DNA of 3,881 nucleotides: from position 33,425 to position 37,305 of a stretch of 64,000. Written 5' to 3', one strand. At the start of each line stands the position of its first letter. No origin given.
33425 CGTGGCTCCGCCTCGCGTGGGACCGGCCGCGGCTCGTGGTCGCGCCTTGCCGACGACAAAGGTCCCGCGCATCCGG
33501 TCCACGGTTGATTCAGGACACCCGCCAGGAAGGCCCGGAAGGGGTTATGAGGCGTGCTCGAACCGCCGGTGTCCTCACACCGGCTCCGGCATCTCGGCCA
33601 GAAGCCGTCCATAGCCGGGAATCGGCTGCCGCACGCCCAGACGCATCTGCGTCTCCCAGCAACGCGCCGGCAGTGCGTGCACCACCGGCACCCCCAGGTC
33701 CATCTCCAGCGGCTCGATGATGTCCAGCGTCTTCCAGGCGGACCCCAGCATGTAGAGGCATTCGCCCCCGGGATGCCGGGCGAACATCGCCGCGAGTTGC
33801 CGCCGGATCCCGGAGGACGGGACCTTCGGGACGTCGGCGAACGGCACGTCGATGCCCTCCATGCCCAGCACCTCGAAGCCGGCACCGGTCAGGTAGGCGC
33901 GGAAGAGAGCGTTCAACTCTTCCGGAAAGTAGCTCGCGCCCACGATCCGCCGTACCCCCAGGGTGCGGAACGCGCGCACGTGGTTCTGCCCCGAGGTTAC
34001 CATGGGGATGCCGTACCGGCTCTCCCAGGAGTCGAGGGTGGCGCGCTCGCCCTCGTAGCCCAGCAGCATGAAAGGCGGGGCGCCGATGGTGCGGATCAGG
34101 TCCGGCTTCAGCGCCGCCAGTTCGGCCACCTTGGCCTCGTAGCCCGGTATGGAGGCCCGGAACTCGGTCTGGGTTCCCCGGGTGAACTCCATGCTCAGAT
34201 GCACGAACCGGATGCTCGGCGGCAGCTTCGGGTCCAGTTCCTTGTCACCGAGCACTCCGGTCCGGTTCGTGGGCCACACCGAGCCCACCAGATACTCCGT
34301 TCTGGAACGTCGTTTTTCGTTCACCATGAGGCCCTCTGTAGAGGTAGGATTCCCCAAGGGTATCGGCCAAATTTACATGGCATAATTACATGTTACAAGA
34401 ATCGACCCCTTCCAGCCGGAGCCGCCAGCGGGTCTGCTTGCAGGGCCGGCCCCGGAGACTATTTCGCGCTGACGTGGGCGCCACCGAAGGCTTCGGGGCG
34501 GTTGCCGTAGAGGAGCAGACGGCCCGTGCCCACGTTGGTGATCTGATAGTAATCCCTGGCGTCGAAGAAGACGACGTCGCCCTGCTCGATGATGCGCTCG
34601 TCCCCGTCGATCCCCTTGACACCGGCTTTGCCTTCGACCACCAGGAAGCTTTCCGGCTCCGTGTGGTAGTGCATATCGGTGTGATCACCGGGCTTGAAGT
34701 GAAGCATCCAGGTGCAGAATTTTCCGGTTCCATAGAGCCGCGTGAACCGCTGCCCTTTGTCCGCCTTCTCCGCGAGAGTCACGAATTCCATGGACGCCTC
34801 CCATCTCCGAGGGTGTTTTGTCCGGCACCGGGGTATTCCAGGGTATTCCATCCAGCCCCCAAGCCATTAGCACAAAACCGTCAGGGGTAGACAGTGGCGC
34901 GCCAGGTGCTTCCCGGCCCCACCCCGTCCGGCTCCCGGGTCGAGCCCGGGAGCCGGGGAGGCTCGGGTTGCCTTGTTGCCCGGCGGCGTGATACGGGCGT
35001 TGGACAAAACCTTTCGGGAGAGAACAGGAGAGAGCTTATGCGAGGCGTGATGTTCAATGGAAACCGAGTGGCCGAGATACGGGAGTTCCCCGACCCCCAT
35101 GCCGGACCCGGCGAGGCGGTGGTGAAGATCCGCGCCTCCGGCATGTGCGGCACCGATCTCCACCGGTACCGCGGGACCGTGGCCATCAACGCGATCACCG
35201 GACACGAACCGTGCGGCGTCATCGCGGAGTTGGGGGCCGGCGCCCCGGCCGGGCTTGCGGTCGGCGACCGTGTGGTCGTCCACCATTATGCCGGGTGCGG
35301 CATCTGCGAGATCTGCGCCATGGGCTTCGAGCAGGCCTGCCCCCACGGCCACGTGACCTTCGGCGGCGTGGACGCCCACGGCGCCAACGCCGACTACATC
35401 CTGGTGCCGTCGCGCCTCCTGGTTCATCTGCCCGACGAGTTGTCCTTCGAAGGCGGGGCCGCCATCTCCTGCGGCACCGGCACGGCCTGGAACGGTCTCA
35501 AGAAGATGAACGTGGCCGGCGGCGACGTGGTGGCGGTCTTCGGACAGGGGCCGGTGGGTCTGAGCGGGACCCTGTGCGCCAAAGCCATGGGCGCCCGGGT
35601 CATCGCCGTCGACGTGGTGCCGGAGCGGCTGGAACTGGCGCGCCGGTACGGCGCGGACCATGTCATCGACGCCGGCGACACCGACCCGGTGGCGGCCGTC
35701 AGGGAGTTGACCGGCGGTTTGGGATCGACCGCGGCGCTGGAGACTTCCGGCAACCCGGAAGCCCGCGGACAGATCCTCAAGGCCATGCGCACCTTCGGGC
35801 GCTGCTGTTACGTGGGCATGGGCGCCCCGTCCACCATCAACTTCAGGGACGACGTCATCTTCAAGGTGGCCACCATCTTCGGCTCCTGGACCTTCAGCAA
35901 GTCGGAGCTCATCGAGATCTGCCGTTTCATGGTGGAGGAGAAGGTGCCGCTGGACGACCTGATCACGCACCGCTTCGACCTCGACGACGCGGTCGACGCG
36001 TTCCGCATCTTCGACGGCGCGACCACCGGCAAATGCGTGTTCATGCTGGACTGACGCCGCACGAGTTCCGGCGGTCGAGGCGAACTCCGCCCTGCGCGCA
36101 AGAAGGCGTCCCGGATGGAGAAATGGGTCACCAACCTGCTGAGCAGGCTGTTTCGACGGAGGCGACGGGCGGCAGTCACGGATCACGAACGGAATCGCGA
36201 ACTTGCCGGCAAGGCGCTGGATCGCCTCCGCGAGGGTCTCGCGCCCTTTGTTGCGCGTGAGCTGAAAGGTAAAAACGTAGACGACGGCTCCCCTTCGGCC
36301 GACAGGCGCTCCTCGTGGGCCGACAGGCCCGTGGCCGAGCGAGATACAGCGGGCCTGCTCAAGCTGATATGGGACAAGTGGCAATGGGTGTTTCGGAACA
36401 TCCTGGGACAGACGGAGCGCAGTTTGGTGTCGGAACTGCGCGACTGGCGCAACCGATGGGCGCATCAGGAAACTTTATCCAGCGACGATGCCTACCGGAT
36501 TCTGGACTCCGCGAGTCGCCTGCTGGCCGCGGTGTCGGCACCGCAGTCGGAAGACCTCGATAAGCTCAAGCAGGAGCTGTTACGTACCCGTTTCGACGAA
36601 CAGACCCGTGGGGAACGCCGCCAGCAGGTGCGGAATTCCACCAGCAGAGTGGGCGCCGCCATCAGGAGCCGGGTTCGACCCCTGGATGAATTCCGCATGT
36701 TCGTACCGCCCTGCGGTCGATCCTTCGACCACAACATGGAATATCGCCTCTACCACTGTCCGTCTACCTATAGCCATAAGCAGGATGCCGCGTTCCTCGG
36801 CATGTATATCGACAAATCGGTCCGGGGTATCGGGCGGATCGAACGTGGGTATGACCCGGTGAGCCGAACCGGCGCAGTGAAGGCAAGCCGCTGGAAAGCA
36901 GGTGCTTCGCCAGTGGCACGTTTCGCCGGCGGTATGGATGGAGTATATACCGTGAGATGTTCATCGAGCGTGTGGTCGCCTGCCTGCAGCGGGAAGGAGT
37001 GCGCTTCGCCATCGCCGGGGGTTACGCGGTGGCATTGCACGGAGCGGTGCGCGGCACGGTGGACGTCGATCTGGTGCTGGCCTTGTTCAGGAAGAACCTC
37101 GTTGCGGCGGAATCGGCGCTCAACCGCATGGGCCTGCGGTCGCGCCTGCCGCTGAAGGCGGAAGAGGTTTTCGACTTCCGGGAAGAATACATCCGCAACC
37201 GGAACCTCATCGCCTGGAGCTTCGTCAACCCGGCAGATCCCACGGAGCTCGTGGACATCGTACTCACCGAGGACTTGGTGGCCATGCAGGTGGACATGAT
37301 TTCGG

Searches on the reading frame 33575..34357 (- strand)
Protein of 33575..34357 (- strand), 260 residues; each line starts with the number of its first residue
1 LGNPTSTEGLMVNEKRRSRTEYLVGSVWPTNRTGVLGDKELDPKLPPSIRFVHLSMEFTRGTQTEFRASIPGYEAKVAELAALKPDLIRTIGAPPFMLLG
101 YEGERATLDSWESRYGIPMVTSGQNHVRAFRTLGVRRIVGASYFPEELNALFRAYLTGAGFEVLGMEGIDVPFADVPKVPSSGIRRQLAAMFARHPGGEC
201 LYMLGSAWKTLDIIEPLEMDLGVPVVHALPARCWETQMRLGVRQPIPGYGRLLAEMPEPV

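Call 16: search_protein_families(library=pfam, proteins=[window:33575-34357:-], max_evalue=0.01)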
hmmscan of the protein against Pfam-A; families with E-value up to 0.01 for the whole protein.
window:33575-34357:- (260 aa): 1 family
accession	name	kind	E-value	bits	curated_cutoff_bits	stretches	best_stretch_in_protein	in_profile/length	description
PF17645.6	Amdase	-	4.5e-17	62.9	25.9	1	49-253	23-228/228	Arylmalonate decarboxylase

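Call 81: find_homologous_proteins(query=window:33575-34357:-, max_evalue=1e-30)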
Query window:33575-34357:- (260 aa): 1218 proteins with E <= 1e-30 among 3779 candidates; the best 120 are listed.
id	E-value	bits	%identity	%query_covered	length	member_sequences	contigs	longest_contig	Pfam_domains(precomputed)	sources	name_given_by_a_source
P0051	8.0e-156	535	94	96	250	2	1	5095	PF17645.7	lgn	-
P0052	3.0e-146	504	88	95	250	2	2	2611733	PF17645.7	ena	-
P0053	1.9e-145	501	87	96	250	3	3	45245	PF17645.7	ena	-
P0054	6.5e-145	500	87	96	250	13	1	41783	PF17645.7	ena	-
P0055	8.4e-145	499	89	93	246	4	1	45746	PF17645.7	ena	-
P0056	4.1e-144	497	88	95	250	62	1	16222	PF17645.7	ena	-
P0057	6.4e-144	496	88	96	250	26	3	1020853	PF17645.7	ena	-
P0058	3.0e-143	494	87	96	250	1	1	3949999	PF17645.7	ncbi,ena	-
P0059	5.0e-143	493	88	96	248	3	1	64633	PF17645.7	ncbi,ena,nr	ncbi:MAG: hypothetical protein OXU75_14450 [Deltaproteobacteria bacterium]|nr:hypothetical protein [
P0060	6.6e-143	493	89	93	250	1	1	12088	PF17645.7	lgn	-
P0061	8.4e-143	493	86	96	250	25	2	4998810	PF17645.7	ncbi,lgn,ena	-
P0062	3.5e-137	474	84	96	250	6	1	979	PF17645.7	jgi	jgi:maleate isomerase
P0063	4.7e-136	471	84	96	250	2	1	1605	PF17645.7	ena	-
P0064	1.4e-134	466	82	96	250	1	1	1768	PF17645.7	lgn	-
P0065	2.1e-134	465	82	96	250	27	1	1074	PF17645.7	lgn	-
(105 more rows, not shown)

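Call 82: find_encoding_contigs(protein=P0051, flank=10000, max_places=3)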
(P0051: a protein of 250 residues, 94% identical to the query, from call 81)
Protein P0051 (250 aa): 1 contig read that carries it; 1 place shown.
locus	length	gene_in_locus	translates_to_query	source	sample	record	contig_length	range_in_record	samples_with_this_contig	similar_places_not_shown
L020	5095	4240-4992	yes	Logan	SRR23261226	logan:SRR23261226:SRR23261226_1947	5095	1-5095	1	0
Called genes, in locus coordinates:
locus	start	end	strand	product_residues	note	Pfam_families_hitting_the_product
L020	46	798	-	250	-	PF02633:Creatininase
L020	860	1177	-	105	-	PF12441:CopG_antitoxin (weak), PF14384:BrnA_antitoxin (weak)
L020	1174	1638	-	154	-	-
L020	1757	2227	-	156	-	-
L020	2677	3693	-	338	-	PF08240:ADH_N, PF16912:Glu_dehyd_C (faint), PF00107:ADH_zinc_N, PF13602:ADH_zinc_N_2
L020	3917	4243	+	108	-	-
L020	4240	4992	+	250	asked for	PF17645:Amdase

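Call 83: find_encoding_contigs(protein=P0052, flank=10000, max_places=3)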
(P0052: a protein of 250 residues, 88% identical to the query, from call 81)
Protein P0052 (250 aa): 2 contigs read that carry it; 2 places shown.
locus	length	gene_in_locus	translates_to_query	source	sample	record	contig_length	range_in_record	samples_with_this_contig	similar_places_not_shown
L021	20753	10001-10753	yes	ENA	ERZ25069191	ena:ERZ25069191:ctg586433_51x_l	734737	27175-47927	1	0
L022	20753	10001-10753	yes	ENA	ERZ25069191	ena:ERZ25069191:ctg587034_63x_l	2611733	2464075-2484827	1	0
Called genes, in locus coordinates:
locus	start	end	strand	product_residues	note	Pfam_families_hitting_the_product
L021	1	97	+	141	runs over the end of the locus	PF00903:Glyoxalase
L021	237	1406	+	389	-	PF07883:Cupin_2 (faint)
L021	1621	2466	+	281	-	PF04909:Amidohydro_2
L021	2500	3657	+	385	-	PF04909:Amidohydro_2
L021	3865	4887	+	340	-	PF00676:E1_dh, PF13292:DXP_synthase_N (faint)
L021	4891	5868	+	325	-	PF02779:Transket_pyr, PF02780:Transketolase_C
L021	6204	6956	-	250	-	PF02633:Creatininase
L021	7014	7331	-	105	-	PF12441:CopG_antitoxin (weak)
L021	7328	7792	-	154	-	-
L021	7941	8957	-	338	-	PF08240:ADH_N, PF16912:Glu_dehyd_C (faint), PF00107:ADH_zinc_N, PF13602:ADH_zinc_N_2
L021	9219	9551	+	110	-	PF07883:Cupin_2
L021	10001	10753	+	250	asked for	PF17645:Amdase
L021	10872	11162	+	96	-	PF03992:ABM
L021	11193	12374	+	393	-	PF02515:CoA_transf_3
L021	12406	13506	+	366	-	PF05145:AbrB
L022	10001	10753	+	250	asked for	PF17645:Amdase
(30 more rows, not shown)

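Call 84: find_encoding_contigs(protein=P0061, flank=10000, max_places=3)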
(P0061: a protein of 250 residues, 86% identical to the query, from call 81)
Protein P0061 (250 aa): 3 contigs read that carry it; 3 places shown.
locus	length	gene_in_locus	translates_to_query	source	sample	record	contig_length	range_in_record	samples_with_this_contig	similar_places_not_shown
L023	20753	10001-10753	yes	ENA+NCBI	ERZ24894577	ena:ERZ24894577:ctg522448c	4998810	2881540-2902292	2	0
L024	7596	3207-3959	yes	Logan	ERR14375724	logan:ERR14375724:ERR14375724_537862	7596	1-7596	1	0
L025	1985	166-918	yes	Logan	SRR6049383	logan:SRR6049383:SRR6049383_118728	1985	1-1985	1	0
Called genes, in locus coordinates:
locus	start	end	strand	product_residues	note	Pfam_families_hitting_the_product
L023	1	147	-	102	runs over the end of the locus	PF04365:BrnT_toxin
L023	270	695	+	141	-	PF00903:Glyoxalase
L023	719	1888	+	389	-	PF07883:Cupin_2 (faint)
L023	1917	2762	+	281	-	PF04909:Amidohydro_2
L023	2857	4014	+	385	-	PF04909:Amidohydro_2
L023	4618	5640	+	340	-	PF00676:E1_dh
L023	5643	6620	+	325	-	PF02779:Transket_pyr, PF02780:Transketolase_C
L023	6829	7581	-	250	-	PF02633:Creatininase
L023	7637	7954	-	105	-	PF12441:CopG_antitoxin (weak)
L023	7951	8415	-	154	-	-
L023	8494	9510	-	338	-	PF08240:ADH_N, PF16912:Glu_dehyd_C (faint), PF00107:ADH_zinc_N, PF13602:ADH_zinc_N_2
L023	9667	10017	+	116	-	PF07883:Cupin_2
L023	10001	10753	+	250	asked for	PF17645:Amdase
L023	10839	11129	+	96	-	PF03992:ABM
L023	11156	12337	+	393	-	PF02515:CoA_transf_3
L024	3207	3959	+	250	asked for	PF17645:Amdase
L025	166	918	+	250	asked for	PF17645:Amdase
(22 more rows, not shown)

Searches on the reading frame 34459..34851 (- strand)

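Call 97: search_protein_families(library=pfam, proteins=[window:34459-34851:-], max_evalue=0.001)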
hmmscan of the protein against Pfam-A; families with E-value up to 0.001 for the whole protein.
window:34459-34851:- (130 aa): 3 families
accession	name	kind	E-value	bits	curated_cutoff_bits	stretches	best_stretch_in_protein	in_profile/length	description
PF07883.17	Cupin_2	-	2.9e-12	46.6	27.2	1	49-112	2-64/70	Cupin domain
PF12973.13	Cupin_7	-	0.00077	19.7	27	0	43-77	31-65/105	ChrR Cupin-like domain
PF05899.18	Cupin_3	-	0.00093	19.3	23.5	0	43-98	5-58/74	EutQ-like cupin domain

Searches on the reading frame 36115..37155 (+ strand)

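Call 97: search_protein_families(library=pfam, proteins=[window:36115-37155:+], max_evalue=0.001)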
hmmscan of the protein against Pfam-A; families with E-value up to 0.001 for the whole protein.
window:36115-37155:+ (346 aa): 1 family
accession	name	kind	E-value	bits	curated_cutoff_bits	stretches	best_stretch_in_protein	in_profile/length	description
PF18731.6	HEPN_Swt1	-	1.6e-30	106.1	27.5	1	33-141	1-115/115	Swt1-like HEPN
